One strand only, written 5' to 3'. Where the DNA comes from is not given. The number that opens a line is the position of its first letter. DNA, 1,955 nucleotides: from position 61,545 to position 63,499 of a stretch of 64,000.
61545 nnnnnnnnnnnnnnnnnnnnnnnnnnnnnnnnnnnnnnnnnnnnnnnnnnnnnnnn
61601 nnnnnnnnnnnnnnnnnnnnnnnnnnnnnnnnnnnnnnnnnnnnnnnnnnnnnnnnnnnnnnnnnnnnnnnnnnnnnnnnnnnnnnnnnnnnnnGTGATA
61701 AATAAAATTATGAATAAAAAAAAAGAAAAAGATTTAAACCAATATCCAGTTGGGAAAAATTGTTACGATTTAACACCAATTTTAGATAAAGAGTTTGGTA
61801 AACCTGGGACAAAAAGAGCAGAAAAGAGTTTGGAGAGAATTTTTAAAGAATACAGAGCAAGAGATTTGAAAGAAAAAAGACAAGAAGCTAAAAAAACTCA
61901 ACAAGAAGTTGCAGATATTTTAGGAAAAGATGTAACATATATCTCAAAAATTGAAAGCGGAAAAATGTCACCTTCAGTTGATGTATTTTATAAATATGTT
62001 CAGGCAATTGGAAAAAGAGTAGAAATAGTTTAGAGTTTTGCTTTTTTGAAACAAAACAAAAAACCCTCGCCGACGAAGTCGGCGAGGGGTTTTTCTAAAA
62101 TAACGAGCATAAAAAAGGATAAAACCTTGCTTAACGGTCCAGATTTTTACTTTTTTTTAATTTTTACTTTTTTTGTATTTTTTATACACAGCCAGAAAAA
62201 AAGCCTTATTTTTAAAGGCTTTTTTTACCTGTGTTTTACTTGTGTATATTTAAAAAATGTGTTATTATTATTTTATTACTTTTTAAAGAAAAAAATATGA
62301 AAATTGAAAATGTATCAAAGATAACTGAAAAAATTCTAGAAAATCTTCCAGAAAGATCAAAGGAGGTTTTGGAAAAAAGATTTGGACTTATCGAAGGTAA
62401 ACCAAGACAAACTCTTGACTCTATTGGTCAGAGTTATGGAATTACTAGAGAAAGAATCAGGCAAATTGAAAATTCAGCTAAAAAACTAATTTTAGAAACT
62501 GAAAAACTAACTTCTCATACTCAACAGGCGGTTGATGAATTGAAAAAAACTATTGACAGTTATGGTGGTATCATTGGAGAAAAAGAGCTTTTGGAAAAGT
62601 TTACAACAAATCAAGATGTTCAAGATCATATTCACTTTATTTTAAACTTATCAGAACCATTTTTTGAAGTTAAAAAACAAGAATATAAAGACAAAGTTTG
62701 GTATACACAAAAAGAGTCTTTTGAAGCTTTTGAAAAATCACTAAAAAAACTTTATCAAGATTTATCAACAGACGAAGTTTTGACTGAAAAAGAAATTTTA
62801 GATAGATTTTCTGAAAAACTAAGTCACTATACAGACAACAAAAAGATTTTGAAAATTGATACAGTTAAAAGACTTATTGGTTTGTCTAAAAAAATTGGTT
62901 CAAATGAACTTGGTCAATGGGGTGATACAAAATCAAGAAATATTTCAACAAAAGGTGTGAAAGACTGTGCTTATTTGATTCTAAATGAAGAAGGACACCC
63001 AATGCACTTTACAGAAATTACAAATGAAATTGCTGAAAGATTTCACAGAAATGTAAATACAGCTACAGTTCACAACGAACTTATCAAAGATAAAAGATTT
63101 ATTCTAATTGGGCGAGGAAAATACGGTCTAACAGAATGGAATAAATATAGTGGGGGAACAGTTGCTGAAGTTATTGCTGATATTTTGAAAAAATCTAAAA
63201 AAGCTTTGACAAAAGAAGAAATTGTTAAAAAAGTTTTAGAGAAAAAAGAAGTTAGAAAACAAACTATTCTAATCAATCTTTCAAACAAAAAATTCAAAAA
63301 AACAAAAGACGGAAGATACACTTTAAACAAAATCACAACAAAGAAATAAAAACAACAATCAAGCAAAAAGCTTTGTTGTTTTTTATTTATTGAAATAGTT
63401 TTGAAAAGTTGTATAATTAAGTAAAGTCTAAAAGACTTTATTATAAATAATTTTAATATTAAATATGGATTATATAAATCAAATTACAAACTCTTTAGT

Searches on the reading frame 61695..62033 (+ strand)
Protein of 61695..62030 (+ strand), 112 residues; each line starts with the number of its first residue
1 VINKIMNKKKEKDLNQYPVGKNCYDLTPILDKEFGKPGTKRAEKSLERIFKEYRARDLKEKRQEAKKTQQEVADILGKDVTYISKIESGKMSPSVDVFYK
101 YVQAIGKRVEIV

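Call 4: search_protein_families(library=pfam, proteins=[window:61710-62033:+], max_evalue=1)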
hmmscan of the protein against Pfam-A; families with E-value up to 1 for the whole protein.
window:61710-62033:+ (107 aa): 8 families
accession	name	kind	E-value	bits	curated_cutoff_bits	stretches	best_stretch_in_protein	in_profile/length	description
PF01381.28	HTH_3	-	1.1e-14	54.6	23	1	53-104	1-52/55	Helix-turn-helix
PF12844.13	HTH_19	-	1.3e-09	38.2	30.2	1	53-100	4-51/64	Helix-turn-helix domain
PF13560.12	HTH_31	-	8.6e-06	26.4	27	1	51-93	4-47/64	Helix-turn-helix domain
PF13744.12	HTH_37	-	0.00058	20.1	27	1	49-107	19-78/80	Helix-turn-helix domain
PF13413.12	HTH_25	-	0.01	16.1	24.6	1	53-87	2-36/62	Helix-turn-helix domain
PF15731.11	MqsA_antitoxin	-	0.017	15.7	30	1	49-93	70-114/131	Antitoxin component of bacterial toxin-antitoxin system, MqsA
PF04545.22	Sigma70_r4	-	0.061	13.3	24.1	1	56-83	15-42/50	Sigma-70, region 4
PF08535.16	KorB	-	0.1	13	22.3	1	64-81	6-23/89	KorB domain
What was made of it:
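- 61710..62033 (+): HigA-type antitoxin, 107 aa, with a C-terminal XRE helix-turn-helix and an N-terminal extension. HTH_3 gives 54.6 bits (call 4).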

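Call 19: find_encoding_contigs(protein=window:61710-62033:+, flank=5000, max_places=10)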
Protein window:61710-62033:+ (107 aa): no gene with exactly this product is on record in the collection.

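Call 21: find_encoding_contigs(protein=window:61695-62030:+, flank=5000, max_places=10)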
Protein seq(112 aa) (112 aa): no gene with exactly this product is on record in the collection.

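Call 39: search_protein_families(library=ncbifam, proteins=[window:61710-62033:+], max_evalue=0.1)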
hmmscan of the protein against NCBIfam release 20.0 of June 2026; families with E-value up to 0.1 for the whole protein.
window:61710-62033:+ (107 aa): 14 families
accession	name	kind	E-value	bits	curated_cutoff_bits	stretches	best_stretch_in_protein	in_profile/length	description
NF041951.1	phage_RstR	subfamily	6e-07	29.7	80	1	51-99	5-53/108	RstR family transcriptional repressor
TIGR00270.2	TIGR00270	equivalog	2.4e-06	27.5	110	1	35-95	62-122/159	multiprotein bridging factor aMBF1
TIGR03070.1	couple_hipB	subfamily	2.8e-06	27.2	71.65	1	53-101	7-55/58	type II toxin-antitoxin system Y4mF family antitoxin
TIGR03830.1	CxxCG_CxxCG_HTH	subfamily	5.4e-05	23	61.8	1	30-90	47-107/127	type II TA system antitoxin MqsA family protein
NF007408.0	PRK09943.1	equivalog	0.0008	19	211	1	51-99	10-58/185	HTH-type transcriptional regulator PuuR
NF006158.0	PRK08301.1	equivalog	0.0013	18.2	339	1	58-83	202-227/241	RNA polymerase sporulation sigma factor SigE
TIGR02835.1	spore_sigmaE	equivalog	0.003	17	348.6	1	58-83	195-220/234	RNA polymerase sporulation sigma factor SigE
NF007257.0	PRK09706.1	subfamily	0.0037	17.1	101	1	52-96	9-53/135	transcriptional repressor DicA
NF041265.1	NadS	equivalog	0.011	16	60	1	37-89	20-71/94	NadS family protein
NF004471.0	PRK05803.1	subfamily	0.014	14.6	252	1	58-86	193-221/235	RNA polymerase sporulation sigma factor SigK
NF041493.1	MobT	equivalog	0.023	13.5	600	1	53-100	1-48/383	MobT family relaxase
NF007271.0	PRK09726.1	equivalog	0.045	13.7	79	1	50-101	14-65/88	type II toxin-antitoxin system antitoxin HipB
NF002594.0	PRK02251.1-3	equivalog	0.056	13.1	389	1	37-105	57-126/191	cell division protein CrgA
NF010465.0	PRK13890.1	equivalog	0.059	13.5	96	1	58-100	15-57/121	conjugal transfer protein TrbA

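Call 41: search_solved_structures(query=window:61710-62033:+, max_evalue=0.01)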
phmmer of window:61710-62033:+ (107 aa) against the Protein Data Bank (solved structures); distinct sequences matched with E-value up to 0.01: 6.
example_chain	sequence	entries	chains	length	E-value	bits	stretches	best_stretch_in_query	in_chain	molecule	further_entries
8vd6_A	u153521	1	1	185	0.00011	26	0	47-80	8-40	CAP REPEAT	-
8tac_A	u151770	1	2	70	0.00012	25.9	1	50-101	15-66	DBP48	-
6af3_B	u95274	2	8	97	0.0019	22.1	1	41-107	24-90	HigA antitoxin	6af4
2b5a_A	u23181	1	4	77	0.0043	20.9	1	47-98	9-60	C.BclI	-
7ewc_A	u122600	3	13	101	0.0062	20.4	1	37-106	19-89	Putative antitoxin HigA2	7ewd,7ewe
9k3w_A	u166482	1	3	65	0.0071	20.2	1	53-105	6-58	Transcriptional regulator, PbsX family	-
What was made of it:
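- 61710..62033 (+): Weak PDB hits include S. pneumoniae HigA 6af3_B and M. tuberculosis HigA2 7ewc (call 41).
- The antitoxin weakly hits the cognate HigA chain 6af3_B (call 41).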

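Call 62: find_homologous_proteins(query=window:61710-62033:+, max_evalue=0.00001)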
Query window:61710-62033:+ (107 aa): 3 proteins with E <= 0.00001 among 6 candidates.
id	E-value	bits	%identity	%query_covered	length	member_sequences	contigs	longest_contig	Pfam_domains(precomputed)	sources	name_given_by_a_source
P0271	4.8e-62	225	100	100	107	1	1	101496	PF12844.14,PF01381.29,PF13560.13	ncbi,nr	ncbi:transcriptional regulator [Candidatus Campbellbacteria bacterium]|nr:MAG: transcriptional regul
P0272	2.0e-29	120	64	88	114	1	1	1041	PF12844.14,PF01381.29,PF13560.13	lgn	-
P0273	7.9e-28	115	58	94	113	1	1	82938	PF13744.13,PF12844.14,PF01381.29,PF13560.13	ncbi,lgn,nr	ncbi:transcriptional regulator [Candidatus Campbellbacteria bacterium]|nr:MAG: transcriptional regul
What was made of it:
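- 61710..62033 (+): NCBI annotates the same 107-aa protein (call 62).
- Checked: With the ATG at 61710, which is also the start NCBI annotates (107 aa, call 62), the genes are separated by 4 nt and do not overlap.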

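Call 63: find_encoding_contigs(protein=P0273, flank=5000, max_places=4)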
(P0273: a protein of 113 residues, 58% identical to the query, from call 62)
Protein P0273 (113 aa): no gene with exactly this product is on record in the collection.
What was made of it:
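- Tried and rejected: It is not on record (call 63).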

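Call 64: find_encoding_contigs(protein=P0272, flank=5000, max_places=4)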
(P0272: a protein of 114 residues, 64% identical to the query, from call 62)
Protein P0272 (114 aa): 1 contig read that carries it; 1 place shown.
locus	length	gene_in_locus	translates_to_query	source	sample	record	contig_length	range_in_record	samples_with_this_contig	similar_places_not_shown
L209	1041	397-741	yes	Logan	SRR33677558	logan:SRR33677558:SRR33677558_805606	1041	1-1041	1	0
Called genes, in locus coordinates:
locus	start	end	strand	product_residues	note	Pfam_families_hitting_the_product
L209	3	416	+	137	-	?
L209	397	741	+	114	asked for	PF01381:HTH_3, PF12844:HTH_19, PF13560:HTH_31 (weak)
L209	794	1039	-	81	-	?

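Call 83: find_related_loci(query=window:61710-62033:+, collection=viral_contigs, flank=2000)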
Query window:61710-62033:+ (107 aa) in viral_contigs; peptide patterns used: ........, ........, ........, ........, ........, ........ (x = any residue, [..] = any of these).
29 stretches matched a pattern, but none encodes a relative of the query by tblastn (E <= 1e-3).

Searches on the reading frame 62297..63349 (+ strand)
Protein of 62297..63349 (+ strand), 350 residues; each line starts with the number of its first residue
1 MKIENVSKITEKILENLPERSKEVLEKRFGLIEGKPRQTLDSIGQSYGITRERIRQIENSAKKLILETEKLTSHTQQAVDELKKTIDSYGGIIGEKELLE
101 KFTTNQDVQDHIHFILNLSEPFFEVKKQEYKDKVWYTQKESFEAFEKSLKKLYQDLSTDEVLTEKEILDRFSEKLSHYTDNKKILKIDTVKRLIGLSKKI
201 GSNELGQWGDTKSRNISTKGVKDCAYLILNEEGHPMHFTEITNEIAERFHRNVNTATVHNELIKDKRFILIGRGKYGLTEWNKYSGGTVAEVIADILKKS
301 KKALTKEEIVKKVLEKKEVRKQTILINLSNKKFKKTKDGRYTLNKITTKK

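Call 4: search_protein_families(library=pfam, proteins=[window:62297-63349:+], max_evalue=1)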
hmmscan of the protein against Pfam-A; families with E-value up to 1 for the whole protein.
window:62297-63349:+ (350 aa): 7 families
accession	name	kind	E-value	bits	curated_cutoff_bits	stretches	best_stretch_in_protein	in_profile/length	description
PF05066.19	HARE-HTH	-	4.1e-14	53.2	25.9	2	221-281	3-71/71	HB1, ASXL, restriction endonuclease HTH domain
PF04545.22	Sigma70_r4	-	1.6e-11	44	24.1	1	14-61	2-44/50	Sigma-70, region 4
PF11536.14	DUF3226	-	0.023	14.9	27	1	56-154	122-208/208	Protein of unknown function (DUF3226)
PF16007.11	DUF4777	-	0.035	14.7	34.4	0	292-319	8-35/66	Domain of unknown function (DUF4777)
PF23159.1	WH_Rok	-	0.046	14.3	27.6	0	225-254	5-34/58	Repressor Rok winged helix domain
PF22634.1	POL2_thumb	-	0.07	13.5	27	1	287-323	33-69/178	DNA polymerase epsilon catalytic subunit A, thumb domain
PF06103.16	DUF948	-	0.14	12.8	37.2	1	39-86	20-67/89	Bacterial protein of unknown function (DUF948)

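Call 18: find_encoding_contigs(protein=window:62297-63349:+, flank=5000, max_places=10)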
Protein window:62297-63349:+ (350 aa): 1 contig read that carries it; 1 place shown.
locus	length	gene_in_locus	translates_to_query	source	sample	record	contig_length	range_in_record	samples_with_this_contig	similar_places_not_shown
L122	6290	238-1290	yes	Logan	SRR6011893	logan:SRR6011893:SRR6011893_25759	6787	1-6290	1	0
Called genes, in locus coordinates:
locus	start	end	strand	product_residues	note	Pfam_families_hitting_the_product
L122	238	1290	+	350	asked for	PF04545:Sigma70_r4, PF05066:HARE-HTH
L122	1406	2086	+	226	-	PF05552:MS_channel_1st_1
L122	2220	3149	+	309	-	PF00254:FKBP_C, PF10502:Peptidase_S26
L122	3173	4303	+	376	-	PF13393:tRNA-synt_His, PF03129:HGTP_anticodon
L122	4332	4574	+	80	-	-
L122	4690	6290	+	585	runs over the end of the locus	PF07973:tRNA_SAD, PF00587:tRNA-synt_2b, PF03129:HGTP_anticodon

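Call 39: search_protein_families(library=ncbifam, proteins=[window:62297-63349:+], max_evalue=0.1)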
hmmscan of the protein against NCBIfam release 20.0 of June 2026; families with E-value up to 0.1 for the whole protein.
window:62297-63349:+ (350 aa): 25 families
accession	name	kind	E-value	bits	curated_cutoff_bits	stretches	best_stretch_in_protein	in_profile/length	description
NF041931.2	MzaA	equivalog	3.4e-14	52.6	800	1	5-61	642-697/726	MZA anti-phage system associated sigma-70 family RNA polymerase sigma factor MzaA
NF004560.0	PRK05901.1-1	equivalog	9.9e-14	51.3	711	1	12-60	450-497/516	RNA polymerase sigma factor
TIGR04567.1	RNAP_delt_lowGC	equivalog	1.5e-13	50.7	42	1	223-284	7-73/83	DNA-directed RNA polymerase subunit delta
NF004208.0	PRK05658.1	equivalog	1.5e-13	50.6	555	1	4-62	556-613/631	RNA polymerase sigma factor RpoD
NF004561.0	PRK05901.1-3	equivalog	6.3e-13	48.7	582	1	11-60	470-518/537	RNA polymerase sigma factor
TIGR02393.1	RpoD_Cterm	equivalog_domain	1.6e-12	47.6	354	1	5-65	165-224/238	RNA polymerase sigma factor RpoD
TIGR02394.1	rpoS_proteo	equivalog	1.3e-11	44.6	378.7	1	4-64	210-269/285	RNA polymerase sigma factor RpoS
NF005643.0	PRK07406.1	equivalog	2.1e-11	43.5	500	1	10-62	329-380/397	RNA polymerase sigma factor RpoD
NF005920.0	PRK07921.1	subfamily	2.9e-11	43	464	1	11-63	261-312/328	RNA polymerase sigma factor SigB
NF006666.0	PRK09210.1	equivalog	5.7e-11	42.3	572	1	11-63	303-354/370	RNA polymerase sigma factor RpoD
NF004562.0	PRK05901.1-4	equivalog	4.9e-10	38.5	779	1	11-63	487-538/571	RNA polymerase sigma factor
TIGR02997.1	Sig70-cyanoRpoD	subfamily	6.5e-10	38.8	384.5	1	10-61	243-293/298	RNA polymerase sigma factor, RpoD/SigA family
NF004207.0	PRK05657.1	equivalog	7.9e-10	38.6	394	1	4-63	253-311/329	RNA polymerase sigma factor RpoS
NF005642.0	PRK07405.1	subfamily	1.3e-09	37.7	524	1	10-63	251-303/318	RNA polymerase sigma factor SigD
NF005785.0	PRK07598.1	equivalog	7.5e-09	34.9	554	1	4-62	338-395/415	RNA polymerase sigma factor SigC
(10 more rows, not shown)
